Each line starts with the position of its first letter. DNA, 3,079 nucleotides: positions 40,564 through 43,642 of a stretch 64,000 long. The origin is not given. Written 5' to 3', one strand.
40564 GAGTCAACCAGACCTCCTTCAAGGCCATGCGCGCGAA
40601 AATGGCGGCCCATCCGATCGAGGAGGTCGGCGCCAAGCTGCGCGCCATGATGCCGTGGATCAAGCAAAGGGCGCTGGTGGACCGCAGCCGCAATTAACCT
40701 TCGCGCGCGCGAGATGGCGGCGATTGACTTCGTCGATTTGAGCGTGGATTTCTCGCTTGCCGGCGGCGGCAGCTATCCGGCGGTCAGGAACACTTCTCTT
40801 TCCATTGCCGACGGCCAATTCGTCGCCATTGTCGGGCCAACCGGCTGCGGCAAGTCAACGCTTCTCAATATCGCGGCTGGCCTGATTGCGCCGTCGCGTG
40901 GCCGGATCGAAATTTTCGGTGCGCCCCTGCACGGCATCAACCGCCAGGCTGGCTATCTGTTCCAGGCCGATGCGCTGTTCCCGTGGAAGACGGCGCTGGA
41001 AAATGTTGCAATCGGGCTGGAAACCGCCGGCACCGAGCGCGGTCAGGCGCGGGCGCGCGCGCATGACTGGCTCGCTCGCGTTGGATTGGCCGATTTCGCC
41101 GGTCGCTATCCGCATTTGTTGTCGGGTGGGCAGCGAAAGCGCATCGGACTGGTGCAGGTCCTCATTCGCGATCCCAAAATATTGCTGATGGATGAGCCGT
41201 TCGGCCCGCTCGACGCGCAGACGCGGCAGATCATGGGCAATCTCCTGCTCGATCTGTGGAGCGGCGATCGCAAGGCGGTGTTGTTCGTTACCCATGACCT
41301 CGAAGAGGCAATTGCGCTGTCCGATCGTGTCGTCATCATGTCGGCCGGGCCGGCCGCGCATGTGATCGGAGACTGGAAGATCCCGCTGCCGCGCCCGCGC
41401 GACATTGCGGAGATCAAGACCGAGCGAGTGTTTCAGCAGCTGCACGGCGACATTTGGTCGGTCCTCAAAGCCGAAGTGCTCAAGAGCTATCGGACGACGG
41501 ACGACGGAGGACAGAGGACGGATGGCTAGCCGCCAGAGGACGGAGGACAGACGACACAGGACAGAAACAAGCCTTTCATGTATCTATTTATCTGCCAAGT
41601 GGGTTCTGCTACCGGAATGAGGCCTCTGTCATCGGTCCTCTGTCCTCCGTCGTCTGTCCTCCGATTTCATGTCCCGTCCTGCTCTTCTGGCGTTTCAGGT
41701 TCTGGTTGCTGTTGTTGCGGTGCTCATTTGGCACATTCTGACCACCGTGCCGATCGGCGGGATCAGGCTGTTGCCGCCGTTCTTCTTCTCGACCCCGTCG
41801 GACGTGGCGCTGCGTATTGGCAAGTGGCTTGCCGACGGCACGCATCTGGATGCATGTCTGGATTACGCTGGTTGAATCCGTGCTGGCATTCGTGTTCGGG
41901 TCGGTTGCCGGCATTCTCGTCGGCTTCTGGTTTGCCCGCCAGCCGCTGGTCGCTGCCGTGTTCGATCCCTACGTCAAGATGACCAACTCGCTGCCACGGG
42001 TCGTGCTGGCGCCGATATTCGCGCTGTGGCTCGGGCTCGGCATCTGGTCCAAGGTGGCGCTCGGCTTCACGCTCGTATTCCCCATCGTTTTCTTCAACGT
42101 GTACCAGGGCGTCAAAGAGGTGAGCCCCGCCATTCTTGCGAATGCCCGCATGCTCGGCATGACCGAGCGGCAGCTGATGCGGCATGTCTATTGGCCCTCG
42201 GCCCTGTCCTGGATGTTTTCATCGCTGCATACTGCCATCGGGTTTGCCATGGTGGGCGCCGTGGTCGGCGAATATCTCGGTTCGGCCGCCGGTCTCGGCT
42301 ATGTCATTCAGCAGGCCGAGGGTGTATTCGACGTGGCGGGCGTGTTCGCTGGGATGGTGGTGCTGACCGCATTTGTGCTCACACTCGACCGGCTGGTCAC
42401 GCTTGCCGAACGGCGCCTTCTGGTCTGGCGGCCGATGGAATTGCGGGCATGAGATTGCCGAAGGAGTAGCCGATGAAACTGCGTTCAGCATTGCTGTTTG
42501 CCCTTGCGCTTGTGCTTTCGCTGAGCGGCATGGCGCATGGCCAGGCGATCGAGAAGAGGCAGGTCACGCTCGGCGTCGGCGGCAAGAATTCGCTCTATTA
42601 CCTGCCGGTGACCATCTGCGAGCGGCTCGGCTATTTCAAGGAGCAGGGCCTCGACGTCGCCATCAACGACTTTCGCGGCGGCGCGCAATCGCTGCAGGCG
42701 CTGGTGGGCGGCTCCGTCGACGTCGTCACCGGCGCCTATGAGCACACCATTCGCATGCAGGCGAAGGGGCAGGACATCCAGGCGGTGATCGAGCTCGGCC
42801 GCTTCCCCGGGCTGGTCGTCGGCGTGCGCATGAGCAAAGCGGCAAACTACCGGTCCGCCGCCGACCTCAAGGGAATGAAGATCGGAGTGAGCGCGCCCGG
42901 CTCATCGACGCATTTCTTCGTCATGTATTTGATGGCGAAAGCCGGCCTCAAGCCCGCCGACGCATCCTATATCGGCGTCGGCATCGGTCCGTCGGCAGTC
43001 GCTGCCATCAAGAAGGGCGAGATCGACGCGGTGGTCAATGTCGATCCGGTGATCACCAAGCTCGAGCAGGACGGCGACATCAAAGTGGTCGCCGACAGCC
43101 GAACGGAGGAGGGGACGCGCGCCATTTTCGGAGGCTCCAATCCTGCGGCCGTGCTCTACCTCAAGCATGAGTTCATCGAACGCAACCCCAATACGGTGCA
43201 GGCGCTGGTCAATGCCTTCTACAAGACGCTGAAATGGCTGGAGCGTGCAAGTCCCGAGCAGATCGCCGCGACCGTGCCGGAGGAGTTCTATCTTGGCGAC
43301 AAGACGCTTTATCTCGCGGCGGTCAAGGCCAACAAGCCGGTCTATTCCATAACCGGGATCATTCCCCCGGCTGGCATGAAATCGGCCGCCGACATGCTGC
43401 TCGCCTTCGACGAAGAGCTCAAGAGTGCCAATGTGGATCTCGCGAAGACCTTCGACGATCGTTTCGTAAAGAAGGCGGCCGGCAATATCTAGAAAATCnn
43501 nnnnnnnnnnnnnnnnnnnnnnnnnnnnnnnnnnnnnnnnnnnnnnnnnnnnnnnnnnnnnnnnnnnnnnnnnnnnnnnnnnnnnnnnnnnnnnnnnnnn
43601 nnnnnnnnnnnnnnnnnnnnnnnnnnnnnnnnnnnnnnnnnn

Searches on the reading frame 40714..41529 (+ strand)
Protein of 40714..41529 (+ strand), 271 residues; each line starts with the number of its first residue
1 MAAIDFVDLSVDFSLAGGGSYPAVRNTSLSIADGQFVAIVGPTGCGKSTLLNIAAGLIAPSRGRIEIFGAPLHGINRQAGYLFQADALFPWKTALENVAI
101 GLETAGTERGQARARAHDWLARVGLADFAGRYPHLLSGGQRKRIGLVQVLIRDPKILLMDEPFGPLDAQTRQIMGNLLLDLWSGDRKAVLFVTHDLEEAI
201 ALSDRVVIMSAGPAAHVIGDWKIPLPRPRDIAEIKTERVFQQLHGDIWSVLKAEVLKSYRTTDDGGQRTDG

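Call 101: search_protein_families(library=pfam, proteins=[window:40714-41529:+], max_evalue=0.00001)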
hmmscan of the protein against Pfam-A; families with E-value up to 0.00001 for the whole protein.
window:40714-41529:+ (271 aa): 1 family
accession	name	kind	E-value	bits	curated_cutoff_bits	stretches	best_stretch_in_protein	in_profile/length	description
PF00005.33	ABC_tran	-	1.1e-32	113.9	25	1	25-163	2-136/137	ABC transporter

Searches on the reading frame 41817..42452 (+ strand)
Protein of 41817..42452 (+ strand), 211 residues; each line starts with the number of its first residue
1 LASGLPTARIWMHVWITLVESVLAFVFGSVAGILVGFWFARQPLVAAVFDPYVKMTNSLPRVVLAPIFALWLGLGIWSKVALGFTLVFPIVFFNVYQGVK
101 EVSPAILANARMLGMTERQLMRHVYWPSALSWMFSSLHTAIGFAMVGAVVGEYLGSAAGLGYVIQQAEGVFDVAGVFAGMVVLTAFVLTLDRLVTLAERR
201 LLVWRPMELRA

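Call 101: search_protein_families(library=pfam, proteins=[window:41817-42452:+], max_evalue=0.00001)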
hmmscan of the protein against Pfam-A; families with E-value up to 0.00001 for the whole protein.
window:41817-42452:+ (211 aa): 1 family
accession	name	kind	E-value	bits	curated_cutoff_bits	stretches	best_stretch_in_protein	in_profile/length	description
PF00528.27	BPD_transp_1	-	2e-27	96.5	26.4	1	32-201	1-182/184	Binding-protein-dependent transport system inner membrane component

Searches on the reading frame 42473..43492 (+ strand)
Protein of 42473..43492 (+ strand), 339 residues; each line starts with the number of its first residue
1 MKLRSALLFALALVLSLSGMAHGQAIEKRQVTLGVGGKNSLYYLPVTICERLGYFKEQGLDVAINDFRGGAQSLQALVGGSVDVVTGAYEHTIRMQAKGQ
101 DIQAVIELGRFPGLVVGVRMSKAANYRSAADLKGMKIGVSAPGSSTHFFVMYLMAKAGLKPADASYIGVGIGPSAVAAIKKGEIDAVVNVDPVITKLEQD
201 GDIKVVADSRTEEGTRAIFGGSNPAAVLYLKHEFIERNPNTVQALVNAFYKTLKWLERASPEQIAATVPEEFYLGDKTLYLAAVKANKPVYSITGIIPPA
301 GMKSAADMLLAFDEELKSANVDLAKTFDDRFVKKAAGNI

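Call 101: search_protein_families(library=pfam, proteins=[window:42473-43492:+], max_evalue=0.00001)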
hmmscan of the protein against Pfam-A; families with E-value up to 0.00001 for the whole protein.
window:42473-43492:+ (339 aa): 3 families
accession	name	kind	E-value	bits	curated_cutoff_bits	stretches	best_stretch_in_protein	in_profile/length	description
PF13379.11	NMT1_2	-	2.4e-21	77.1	24.7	1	25-267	2-249/252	NMT1-like family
PF09084.16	NMT1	-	2e-20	74.1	20.5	1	44-256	5-209/216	NMT1/THI5 like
PF12974.12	Phosphonate-bd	-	1.6e-07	31.4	27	1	71-210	40-188/242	ABC transporter, phosphonate, periplasmic substrate-binding protein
